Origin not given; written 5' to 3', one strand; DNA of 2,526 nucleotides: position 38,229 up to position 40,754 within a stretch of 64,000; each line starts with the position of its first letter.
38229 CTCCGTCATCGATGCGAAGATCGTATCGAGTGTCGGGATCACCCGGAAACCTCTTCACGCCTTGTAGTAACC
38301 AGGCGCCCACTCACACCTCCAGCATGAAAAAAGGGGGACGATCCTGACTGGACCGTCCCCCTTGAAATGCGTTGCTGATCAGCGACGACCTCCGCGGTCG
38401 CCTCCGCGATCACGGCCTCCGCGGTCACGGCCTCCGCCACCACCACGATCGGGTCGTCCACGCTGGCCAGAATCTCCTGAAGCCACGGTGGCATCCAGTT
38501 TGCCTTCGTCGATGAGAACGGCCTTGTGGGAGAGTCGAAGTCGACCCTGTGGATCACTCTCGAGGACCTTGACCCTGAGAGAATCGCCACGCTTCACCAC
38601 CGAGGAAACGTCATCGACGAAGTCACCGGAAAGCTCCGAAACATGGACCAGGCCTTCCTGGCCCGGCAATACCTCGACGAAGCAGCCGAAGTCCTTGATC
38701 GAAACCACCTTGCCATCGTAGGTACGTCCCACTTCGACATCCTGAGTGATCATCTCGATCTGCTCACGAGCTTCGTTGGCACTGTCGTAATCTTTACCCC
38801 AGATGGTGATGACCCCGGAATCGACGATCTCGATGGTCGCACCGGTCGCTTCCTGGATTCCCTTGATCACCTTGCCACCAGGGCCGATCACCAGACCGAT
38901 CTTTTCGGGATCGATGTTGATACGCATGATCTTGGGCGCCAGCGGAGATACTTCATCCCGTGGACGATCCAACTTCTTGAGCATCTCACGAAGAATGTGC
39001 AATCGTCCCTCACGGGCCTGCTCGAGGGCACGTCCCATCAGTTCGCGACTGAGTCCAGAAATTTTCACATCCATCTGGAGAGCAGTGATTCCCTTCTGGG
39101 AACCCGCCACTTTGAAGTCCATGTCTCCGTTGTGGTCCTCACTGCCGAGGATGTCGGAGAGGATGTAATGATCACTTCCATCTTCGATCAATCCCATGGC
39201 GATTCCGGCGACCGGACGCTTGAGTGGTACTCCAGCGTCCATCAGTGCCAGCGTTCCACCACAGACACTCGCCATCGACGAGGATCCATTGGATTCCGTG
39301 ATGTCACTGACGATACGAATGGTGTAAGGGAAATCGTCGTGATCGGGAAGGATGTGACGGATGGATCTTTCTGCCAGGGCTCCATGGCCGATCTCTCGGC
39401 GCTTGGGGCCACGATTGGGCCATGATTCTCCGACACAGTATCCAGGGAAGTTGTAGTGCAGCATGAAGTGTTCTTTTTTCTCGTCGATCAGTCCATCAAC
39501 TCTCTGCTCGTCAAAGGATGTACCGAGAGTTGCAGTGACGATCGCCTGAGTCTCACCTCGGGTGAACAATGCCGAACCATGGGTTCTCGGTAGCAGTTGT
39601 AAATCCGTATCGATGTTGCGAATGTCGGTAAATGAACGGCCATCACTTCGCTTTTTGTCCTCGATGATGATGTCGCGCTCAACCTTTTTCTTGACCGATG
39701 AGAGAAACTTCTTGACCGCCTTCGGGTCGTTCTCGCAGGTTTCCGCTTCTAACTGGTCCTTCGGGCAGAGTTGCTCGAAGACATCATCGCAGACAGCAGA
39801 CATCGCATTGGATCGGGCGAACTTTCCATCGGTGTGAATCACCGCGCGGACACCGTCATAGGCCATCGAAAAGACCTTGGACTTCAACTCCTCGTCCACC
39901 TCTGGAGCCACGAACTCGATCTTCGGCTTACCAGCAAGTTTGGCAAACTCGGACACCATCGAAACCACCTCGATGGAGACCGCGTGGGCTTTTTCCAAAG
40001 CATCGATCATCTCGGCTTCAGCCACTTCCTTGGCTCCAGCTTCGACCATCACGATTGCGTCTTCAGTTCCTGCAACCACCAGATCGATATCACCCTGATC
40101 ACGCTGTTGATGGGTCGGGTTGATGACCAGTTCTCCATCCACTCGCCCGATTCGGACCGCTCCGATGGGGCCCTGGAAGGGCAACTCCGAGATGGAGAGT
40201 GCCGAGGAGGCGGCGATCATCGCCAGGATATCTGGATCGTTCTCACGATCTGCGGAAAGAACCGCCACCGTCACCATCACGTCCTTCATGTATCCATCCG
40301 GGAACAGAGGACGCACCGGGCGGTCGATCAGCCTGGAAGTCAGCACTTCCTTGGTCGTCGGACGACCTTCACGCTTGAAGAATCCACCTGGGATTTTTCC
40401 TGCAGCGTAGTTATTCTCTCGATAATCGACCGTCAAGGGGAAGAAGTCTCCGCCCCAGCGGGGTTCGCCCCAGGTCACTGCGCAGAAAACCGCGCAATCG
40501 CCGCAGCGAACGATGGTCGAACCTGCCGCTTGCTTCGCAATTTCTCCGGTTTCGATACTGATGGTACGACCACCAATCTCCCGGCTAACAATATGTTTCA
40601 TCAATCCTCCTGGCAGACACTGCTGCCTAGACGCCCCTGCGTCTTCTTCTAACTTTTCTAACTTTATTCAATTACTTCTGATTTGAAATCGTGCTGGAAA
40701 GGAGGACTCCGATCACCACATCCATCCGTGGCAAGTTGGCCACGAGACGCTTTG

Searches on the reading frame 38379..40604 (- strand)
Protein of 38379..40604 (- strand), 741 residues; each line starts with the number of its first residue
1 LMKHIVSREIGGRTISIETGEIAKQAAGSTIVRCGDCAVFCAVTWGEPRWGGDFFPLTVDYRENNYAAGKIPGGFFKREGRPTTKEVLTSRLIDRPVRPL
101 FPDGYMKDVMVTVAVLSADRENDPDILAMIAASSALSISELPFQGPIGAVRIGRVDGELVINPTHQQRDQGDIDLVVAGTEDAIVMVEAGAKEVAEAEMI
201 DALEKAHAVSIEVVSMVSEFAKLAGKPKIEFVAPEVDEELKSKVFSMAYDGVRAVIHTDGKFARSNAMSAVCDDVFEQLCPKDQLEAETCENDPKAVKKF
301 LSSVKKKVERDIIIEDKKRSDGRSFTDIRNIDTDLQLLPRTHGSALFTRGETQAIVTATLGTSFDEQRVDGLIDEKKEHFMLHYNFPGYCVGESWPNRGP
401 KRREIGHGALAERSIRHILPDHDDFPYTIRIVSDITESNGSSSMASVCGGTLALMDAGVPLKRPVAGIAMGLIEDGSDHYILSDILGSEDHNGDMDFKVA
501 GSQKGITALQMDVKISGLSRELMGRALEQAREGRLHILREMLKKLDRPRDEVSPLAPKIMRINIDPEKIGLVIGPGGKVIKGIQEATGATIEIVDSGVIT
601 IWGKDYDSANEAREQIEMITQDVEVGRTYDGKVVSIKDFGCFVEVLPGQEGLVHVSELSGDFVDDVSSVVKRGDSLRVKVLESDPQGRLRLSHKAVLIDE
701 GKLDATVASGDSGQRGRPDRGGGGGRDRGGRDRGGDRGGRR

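Call 6: search_protein_families(library=pfam, proteins=[window:38379-40604:-], max_evalue=0.01)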
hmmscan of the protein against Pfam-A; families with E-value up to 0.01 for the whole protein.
window:38379-40604:- (741 aa): 8 families
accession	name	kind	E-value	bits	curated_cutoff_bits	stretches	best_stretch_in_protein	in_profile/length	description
PF01138.27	RNase_PH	-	1.8e-55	187.3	25.5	2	12-142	2-130/130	3' exoribonuclease family, domain 1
PF03725.20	RNase_PH_C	-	1.6e-24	86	20.8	2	145-208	1-66/67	3' exoribonuclease family, domain 2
PF00575.29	S1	-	1.6e-15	57.6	22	1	623-694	2-74/74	S1 RNA binding domain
PF00013.35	KH_1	-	3.3e-14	52.8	21.5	1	560-617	2-65/66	KH domain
PF03726.19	PNPase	-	5.4e-10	40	24.6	1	239-324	1-81/81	Polyribonucleotide nucleotidyltransferase, RNA binding domain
PF13083.13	KH_KhpA-B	-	0.0009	19.6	32.1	1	558-586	29-57/73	KhpA/KhpB, KH domain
PF22675.2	KH-I_KHDC4-BBP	-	0.002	18.4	30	1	569-602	8-41/76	KHDC4/BBP-like, KH-domain type I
PF07650.23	KH_2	-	0.0021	18.3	22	1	556-597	23-64/78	KH domain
